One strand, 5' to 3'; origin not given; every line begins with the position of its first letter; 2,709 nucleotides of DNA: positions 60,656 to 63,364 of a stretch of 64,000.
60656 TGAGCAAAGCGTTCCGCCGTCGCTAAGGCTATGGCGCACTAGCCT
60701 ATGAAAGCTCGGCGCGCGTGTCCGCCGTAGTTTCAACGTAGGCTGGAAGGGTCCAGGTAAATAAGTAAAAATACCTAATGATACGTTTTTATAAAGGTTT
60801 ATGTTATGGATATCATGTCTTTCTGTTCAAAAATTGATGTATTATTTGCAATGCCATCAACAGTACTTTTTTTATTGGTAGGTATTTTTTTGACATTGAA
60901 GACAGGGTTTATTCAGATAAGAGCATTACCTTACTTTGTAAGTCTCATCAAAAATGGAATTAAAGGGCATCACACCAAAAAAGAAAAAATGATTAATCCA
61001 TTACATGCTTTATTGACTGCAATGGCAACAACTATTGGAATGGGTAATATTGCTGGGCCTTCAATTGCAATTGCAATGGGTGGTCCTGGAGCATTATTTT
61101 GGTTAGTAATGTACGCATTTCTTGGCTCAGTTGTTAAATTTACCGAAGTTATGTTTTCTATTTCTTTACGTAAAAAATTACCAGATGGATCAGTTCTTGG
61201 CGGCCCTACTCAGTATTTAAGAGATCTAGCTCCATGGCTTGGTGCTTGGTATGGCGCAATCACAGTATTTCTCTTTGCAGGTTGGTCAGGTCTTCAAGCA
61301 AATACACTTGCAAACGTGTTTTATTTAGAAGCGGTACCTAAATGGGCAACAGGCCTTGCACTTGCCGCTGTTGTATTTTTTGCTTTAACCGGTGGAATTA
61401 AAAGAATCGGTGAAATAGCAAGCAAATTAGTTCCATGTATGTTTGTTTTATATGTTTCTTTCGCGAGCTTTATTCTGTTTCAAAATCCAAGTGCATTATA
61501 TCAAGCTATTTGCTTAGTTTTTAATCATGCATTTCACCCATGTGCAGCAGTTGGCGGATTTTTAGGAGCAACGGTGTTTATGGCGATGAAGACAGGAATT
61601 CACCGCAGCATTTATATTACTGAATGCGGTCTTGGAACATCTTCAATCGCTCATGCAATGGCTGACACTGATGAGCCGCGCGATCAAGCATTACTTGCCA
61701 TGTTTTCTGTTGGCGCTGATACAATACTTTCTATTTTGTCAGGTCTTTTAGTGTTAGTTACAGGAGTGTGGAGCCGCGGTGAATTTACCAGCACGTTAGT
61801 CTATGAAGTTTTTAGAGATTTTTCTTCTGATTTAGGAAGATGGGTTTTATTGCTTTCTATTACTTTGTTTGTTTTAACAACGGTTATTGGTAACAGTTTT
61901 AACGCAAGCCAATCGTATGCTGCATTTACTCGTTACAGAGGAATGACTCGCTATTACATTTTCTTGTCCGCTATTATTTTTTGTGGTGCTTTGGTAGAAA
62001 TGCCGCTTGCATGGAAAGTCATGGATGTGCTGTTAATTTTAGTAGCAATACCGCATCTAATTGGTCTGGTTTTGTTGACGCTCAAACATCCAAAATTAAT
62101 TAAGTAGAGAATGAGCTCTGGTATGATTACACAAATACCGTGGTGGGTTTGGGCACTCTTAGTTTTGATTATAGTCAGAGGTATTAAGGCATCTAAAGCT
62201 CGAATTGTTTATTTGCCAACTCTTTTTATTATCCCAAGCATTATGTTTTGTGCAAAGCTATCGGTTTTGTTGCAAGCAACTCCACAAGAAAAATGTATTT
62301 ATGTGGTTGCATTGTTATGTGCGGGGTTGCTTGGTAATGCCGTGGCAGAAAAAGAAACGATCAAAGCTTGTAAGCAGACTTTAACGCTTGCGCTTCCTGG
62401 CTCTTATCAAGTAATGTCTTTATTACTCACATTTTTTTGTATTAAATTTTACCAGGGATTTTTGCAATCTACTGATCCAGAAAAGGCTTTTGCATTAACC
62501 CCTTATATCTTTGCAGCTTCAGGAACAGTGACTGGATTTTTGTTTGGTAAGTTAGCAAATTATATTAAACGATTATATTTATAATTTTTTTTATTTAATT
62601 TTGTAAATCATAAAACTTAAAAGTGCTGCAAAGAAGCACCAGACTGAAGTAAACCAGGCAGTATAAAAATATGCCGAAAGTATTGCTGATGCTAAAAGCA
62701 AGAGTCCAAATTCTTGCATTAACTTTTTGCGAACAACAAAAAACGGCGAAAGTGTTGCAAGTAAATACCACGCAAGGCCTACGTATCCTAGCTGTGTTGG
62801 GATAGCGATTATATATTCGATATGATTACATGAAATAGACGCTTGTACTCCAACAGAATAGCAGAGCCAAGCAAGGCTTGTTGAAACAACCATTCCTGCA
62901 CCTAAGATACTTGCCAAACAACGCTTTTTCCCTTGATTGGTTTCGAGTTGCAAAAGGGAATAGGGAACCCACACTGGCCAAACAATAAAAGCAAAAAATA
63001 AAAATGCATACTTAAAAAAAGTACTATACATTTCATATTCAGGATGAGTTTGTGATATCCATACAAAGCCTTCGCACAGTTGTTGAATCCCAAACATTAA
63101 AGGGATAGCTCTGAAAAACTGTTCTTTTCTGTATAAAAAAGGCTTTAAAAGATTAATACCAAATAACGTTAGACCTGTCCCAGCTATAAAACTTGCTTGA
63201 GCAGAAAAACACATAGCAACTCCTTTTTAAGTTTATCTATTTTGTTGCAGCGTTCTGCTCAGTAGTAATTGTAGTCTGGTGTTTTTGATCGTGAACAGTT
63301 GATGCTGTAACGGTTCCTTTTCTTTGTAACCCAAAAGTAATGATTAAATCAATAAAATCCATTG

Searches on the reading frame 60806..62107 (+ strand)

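Call 11: search_protein_families(library=pfam, proteins=[window:60806-62107:+], max_evalue=0.0001)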
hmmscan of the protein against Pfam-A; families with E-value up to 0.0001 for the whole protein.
window:60806-62107:+ (433 aa): 1 family
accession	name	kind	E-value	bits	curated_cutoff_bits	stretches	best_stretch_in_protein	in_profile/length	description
PF01235.23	Na_Ala_symp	-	1.1e-80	272.3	24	1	55-427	5-371/392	Sodium:alanine symporter family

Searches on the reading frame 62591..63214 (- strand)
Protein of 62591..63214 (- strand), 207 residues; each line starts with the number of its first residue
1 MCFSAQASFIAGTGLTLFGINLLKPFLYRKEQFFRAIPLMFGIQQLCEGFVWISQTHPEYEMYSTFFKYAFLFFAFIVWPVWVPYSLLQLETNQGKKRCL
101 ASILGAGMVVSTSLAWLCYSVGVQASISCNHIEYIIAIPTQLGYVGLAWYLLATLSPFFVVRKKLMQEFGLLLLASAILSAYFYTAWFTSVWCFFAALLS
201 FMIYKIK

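Call 11: search_protein_families(library=pfam, proteins=[window:62591-63214:-], max_evalue=0.0001)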
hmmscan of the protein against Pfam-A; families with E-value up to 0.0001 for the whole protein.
window:62591-63214:- (207 aa): 1 family
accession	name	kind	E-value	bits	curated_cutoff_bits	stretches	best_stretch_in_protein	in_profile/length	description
PF20334.3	DUF6629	-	4.4e-23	82.5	27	1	1-205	1-196/209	Family of unknown function (DUF6629)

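Call 70: find_encoding_contigs(protein=window:62591-63214:-, flank=10000, max_places=2)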
Protein window:62591-63214:- (207 aa): 10 contigs read that carry it; 2 places shown.
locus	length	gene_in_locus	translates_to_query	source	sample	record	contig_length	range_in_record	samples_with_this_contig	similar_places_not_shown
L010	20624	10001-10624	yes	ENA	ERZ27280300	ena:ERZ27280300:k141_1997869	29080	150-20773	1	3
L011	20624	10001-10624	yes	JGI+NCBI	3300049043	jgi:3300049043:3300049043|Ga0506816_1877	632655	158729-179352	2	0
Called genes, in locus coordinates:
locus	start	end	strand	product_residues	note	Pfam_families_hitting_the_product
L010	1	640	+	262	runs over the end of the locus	?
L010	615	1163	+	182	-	PF00583:Acetyltransf_1 (weak), PF13673:Acetyltransf_10, PF13508:Acetyltransf_7 (weak)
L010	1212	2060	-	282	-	PF00481:PP2C, PF13672:PP2C_2 (weak), PF07228:SpoIIE (weak)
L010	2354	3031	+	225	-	PF00583:Acetyltransf_1, PF13673:Acetyltransf_10, PF13508:Acetyltransf_7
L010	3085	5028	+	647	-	PF17764:PriA_3primeBD (weak), PF04851:ResIII (weak), PF00270:DEAD, PF18319:Zn_ribbon_PriA (weak), PF00271:Helicase_C (weak), PF18074:PriA_C (weak)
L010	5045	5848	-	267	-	PF00096:zf-C2H2 (faint)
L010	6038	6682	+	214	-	-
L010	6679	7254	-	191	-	PF00929:RNase_T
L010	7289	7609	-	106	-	-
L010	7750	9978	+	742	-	PF01820:Dala_Dala_lig_N, PF07478:Dala_Dala_lig_C, PF02222:ATP-grasp (weak), PF13535:ATP-grasp_4, PF01820:Dala_Dala_lig_N, PF02655:ATP-grasp_3, PF07478:Dala_Dala_lig_C, PF13535:ATP-grasp_4 (weak), +2 more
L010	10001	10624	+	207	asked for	PF20334:DUF6629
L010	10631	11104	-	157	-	-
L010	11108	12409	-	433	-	PF01235:Na_Ala_symp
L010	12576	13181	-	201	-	PF01330:RuvA_N, PF14520:HHH_5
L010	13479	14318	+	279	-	PF14804:Jag_N (weak)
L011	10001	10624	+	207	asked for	PF20334:DUF6629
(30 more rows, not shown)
